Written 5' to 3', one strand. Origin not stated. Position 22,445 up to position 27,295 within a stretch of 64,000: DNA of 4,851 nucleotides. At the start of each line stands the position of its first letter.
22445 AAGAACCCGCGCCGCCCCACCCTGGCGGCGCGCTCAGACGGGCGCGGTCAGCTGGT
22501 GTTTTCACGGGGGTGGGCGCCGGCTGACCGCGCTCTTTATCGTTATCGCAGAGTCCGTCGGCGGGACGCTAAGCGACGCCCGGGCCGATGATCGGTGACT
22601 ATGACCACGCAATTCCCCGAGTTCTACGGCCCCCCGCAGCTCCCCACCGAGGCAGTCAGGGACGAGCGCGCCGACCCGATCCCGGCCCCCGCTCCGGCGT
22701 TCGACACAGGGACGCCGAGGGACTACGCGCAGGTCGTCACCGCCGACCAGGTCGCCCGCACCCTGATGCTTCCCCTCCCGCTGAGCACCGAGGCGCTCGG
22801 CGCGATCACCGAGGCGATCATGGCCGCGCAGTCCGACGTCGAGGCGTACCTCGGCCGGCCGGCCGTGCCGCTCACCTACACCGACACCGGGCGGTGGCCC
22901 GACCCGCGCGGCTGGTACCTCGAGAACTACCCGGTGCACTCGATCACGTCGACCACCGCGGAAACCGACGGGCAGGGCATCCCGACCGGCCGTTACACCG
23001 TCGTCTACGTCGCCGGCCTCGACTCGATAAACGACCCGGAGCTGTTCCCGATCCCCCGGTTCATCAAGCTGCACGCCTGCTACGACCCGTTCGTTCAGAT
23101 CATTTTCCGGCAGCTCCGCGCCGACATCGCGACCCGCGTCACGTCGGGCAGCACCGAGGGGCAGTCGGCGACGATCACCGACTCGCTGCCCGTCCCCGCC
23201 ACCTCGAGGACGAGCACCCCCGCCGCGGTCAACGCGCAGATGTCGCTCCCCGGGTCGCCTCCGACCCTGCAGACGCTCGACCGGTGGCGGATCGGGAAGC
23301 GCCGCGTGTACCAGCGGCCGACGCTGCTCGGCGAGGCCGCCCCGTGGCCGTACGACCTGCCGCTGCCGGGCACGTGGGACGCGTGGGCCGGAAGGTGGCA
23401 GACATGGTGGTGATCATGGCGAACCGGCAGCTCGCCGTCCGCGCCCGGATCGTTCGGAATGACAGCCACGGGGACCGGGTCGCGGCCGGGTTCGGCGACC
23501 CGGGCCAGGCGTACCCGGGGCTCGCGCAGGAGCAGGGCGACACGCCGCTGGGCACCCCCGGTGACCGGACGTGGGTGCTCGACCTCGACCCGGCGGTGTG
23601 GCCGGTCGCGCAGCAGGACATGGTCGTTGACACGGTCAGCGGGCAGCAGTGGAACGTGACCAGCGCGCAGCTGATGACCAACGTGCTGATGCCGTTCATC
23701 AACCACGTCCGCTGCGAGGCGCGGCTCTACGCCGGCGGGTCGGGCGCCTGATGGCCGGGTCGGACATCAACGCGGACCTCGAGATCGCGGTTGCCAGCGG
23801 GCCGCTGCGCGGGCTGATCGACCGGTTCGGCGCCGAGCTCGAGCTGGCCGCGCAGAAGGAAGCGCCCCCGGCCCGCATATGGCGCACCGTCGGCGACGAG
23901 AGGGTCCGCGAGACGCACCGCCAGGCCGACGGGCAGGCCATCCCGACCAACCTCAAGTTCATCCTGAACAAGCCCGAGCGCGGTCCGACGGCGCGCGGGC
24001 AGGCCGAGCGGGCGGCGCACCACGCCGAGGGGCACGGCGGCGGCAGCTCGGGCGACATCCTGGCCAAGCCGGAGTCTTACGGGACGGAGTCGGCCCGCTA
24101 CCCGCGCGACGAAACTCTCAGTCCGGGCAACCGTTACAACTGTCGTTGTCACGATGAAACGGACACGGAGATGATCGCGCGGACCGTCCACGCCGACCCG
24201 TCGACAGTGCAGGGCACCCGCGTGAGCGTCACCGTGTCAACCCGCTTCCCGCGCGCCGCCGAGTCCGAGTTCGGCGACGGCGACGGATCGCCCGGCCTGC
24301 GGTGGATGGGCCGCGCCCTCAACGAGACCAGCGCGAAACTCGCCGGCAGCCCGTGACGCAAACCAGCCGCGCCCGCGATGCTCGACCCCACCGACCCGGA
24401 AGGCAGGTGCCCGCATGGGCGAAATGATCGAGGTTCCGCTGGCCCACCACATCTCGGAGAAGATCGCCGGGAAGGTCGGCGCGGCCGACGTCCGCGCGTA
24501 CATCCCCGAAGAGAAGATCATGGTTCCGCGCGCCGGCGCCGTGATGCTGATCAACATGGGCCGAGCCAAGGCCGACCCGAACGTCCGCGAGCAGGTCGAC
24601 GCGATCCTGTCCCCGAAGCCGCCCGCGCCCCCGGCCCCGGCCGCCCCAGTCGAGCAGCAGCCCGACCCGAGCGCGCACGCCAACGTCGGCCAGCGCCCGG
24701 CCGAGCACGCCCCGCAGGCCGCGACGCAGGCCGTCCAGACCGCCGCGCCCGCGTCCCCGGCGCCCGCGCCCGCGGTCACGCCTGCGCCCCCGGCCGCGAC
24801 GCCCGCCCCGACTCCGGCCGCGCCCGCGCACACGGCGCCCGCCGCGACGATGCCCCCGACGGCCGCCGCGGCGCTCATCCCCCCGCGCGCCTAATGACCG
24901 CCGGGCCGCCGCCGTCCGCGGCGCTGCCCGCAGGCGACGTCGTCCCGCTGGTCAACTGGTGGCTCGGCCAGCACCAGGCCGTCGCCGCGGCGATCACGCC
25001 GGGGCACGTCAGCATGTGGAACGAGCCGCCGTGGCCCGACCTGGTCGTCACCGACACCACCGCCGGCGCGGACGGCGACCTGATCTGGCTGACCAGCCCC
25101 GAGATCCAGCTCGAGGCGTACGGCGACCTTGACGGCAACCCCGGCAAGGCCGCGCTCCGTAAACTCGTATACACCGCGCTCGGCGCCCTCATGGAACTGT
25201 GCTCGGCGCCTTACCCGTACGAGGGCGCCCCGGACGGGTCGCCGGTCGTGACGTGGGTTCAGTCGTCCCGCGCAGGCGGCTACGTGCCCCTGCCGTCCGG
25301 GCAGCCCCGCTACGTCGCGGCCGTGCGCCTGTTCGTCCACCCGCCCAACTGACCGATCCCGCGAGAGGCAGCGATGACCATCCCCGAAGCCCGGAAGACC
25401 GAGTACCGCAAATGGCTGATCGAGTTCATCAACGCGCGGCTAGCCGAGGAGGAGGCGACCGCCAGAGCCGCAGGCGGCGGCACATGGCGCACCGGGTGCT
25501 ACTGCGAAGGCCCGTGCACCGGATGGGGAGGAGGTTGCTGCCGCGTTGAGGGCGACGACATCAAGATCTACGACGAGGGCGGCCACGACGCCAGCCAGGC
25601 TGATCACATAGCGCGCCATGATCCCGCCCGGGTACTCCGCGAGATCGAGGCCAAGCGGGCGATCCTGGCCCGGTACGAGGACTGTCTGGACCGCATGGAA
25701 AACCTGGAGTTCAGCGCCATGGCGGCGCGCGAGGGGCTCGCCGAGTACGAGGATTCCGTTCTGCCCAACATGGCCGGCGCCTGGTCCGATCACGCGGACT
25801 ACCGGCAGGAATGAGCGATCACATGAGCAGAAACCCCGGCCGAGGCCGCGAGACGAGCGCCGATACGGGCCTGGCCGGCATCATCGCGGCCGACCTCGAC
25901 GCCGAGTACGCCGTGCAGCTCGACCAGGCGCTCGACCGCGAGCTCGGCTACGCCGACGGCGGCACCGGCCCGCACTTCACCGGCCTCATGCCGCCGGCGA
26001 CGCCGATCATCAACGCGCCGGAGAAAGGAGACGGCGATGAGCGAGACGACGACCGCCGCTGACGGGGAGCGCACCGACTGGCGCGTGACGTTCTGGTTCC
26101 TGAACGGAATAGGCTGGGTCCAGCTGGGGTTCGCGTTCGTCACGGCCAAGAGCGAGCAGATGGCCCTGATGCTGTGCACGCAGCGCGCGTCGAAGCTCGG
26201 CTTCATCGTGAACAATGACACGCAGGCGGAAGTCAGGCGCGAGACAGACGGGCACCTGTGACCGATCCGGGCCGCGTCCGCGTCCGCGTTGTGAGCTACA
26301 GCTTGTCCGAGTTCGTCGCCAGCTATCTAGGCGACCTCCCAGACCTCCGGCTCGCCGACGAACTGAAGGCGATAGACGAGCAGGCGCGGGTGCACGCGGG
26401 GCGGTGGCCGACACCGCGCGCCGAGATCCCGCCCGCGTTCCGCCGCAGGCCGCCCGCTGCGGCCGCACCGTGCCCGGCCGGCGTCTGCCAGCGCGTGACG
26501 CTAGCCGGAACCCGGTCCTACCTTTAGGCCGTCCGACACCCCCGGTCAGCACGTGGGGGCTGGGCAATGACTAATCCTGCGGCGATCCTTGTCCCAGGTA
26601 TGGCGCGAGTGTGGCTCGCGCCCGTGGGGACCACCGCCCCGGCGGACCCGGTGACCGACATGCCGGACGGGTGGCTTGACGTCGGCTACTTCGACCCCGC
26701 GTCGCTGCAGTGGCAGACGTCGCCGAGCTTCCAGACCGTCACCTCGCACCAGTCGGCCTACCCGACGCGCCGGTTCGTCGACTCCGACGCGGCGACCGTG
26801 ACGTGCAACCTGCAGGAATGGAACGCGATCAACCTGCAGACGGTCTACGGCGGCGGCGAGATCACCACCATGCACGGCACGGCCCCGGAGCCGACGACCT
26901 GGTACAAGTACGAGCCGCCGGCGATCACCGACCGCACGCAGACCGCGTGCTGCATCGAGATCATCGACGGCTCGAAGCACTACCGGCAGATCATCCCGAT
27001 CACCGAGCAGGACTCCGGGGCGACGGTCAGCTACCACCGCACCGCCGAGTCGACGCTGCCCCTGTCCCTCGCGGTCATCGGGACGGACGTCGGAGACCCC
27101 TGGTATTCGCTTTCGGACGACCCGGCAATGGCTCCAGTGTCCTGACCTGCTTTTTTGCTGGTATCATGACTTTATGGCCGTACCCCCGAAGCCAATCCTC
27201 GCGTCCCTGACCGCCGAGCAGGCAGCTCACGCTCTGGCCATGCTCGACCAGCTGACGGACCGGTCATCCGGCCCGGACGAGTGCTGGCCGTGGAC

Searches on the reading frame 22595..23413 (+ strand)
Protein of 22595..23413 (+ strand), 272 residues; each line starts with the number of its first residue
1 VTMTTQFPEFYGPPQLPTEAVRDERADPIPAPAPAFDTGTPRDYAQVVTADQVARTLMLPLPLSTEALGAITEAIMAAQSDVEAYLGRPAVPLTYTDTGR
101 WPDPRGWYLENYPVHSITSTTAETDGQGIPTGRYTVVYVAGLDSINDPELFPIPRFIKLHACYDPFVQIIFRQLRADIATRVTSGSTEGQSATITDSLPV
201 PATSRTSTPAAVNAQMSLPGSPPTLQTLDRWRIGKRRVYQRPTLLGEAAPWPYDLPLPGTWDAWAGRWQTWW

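Call 11: search_protein_families(library=phrogs, proteins=[window:22595-23413:+])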
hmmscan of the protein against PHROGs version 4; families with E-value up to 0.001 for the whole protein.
window:22595-23413:+ (272 aa): 1 family
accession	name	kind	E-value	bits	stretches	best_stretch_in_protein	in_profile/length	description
phrog_442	-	connector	3.4e-07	30.8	1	43-136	83-174/270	head-tail adaptor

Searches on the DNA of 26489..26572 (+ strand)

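Call 97: search_dna_similar(query=window:26489-26572:+, collection=phages, mode=distant, max_evalue=1, max_rows=10)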
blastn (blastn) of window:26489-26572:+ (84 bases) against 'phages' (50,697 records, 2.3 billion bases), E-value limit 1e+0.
No match.

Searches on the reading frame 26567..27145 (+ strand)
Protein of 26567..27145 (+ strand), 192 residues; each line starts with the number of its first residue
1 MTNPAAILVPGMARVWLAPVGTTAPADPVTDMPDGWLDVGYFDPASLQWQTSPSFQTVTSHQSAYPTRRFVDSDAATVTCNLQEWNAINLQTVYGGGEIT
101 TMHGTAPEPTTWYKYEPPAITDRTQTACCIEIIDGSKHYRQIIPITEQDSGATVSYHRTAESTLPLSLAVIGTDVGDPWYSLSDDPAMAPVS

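Call 11: search_protein_families(library=phrogs, proteins=[window:26567-27145:+])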
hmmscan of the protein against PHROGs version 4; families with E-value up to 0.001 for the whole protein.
window:26567-27145:+ (192 aa): 2 families
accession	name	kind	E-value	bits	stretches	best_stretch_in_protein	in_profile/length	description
phrog_117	-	tail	4.6e-18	66.7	1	1-173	30-199/319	major tail protein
phrog_476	-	tail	4.8e-11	43.5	1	3-171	17-196/296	major tail protein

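Call 74: find_homologous_proteins(query=window:26567-27145:+, max_evalue=1e-20)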
Query window:26567-27145:+ (192 aa): 215 proteins with E <= 1e-20 among 322 candidates; the best 120 are listed.
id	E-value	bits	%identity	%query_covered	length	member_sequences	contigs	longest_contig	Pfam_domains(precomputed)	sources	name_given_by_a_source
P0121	1.3e-126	438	100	100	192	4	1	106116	PF25681.2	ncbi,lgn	ncbi:MAG TPA: hypothetical protein VGG54_22710 [Trebonia sp.]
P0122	5.4e-91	322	76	98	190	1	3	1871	PF25681.2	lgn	-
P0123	6.6e-90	318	72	100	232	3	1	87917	PF25681.2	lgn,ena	-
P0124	5.2e-89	315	72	98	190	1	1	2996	PF25681.2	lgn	-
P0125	5.2e-87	309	72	98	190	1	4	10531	PF25681.2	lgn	-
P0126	1.1e-86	307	71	98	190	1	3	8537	PF25681.2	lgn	-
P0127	2.1e-86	307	71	98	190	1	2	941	PF25681.2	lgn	-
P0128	6.0e-86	305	69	98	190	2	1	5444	PF25681.2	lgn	-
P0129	4.1e-85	302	71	99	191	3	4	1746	PF25681.2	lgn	-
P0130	6.6e-85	302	71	98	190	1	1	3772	PF25681.2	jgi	jgi:hypothetical protein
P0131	3.3e-84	299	70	98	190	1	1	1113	PF25681.2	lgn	-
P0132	3.1e-83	296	70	98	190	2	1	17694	PF25681.2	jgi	jgi:hypothetical protein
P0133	5.9e-83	295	69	99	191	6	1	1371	PF25681.2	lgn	-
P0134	7.9e-81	288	69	97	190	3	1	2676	PF25681.2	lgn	-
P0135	5.3e-80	286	64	100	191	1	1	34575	PF25681.2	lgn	-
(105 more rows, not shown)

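Call 75: find_encoding_contigs(protein=P0123, flank=10000, max_places=1)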
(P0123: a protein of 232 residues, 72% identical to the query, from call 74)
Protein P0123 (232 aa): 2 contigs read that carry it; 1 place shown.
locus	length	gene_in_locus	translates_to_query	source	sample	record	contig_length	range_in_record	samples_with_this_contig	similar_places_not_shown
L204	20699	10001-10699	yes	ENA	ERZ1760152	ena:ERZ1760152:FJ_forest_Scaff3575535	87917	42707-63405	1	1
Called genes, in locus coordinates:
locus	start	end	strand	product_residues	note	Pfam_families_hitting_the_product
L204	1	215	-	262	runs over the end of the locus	-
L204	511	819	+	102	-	-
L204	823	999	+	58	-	-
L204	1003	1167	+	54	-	-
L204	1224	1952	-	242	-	-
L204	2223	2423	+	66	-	-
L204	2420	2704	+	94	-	-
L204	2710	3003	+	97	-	-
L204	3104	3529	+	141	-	-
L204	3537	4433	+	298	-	PF25680:Mom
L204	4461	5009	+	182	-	-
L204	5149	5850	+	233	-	-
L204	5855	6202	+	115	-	-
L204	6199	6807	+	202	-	-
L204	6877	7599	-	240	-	-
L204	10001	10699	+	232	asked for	PF25681:Phage_TTP_17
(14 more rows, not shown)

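Call 76: find_encoding_contigs(protein=P0135, flank=10000, max_places=1)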
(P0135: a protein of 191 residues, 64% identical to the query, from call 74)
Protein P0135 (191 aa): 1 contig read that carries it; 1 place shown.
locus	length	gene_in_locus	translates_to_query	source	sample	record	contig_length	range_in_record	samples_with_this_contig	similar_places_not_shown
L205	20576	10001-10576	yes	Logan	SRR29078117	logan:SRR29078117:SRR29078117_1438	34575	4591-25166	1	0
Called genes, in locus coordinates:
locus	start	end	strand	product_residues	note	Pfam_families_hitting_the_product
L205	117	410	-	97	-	-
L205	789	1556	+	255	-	PF00665:rve, PF13683:rve_3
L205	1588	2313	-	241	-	-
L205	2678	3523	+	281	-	PF25680:Mom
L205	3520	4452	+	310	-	-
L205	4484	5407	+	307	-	PF23859:DpdA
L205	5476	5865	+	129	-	-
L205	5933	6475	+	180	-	-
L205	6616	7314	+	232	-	-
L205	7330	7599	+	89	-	-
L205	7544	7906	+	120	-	-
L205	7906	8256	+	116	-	-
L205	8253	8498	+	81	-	-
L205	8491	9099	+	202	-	PF04233:Phage_Mu_F (faint)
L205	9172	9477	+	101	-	-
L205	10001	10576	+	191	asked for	PF25681:Phage_TTP_17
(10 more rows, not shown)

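Call 77: find_encoding_contigs(protein=P0132, flank=10000, max_places=1)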
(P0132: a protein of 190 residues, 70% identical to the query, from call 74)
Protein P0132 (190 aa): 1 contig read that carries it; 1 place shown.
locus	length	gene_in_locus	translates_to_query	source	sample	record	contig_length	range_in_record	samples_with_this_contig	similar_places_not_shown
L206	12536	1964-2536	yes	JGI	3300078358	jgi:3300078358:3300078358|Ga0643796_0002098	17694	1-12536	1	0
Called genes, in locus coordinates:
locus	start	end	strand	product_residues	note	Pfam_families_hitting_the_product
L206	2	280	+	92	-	?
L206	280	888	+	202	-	PF04233:Phage_Mu_F (faint)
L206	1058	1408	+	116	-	-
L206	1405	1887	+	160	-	-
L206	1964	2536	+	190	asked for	PF25681:Phage_TTP_17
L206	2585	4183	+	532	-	PF13392:HNH_3 (weak)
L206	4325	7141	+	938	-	PF26209:Phage_phiTE_241_C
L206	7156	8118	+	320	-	PF13229:Beta_helix (weak)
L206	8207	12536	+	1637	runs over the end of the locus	PF05048:NosD (weak), PF13229:Beta_helix (weak), PF05048:NosD (weak), PF13229:Beta_helix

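Call 78: find_encoding_contigs(protein=P0125, flank=10000, max_places=1)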
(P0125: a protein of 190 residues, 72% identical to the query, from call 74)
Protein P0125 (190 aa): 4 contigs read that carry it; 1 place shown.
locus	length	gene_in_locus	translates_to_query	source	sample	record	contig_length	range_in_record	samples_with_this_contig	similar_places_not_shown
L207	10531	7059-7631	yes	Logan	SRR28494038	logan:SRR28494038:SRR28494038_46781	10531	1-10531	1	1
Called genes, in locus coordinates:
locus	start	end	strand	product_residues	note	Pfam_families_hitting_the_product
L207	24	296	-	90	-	-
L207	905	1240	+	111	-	-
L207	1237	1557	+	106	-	-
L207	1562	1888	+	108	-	-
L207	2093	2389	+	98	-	-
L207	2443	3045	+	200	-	-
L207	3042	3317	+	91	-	-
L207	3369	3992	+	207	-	-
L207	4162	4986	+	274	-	-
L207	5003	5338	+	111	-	-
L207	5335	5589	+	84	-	-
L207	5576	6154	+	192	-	-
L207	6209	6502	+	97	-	-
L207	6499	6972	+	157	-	-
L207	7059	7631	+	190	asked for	PF25681:Phage_TTP_17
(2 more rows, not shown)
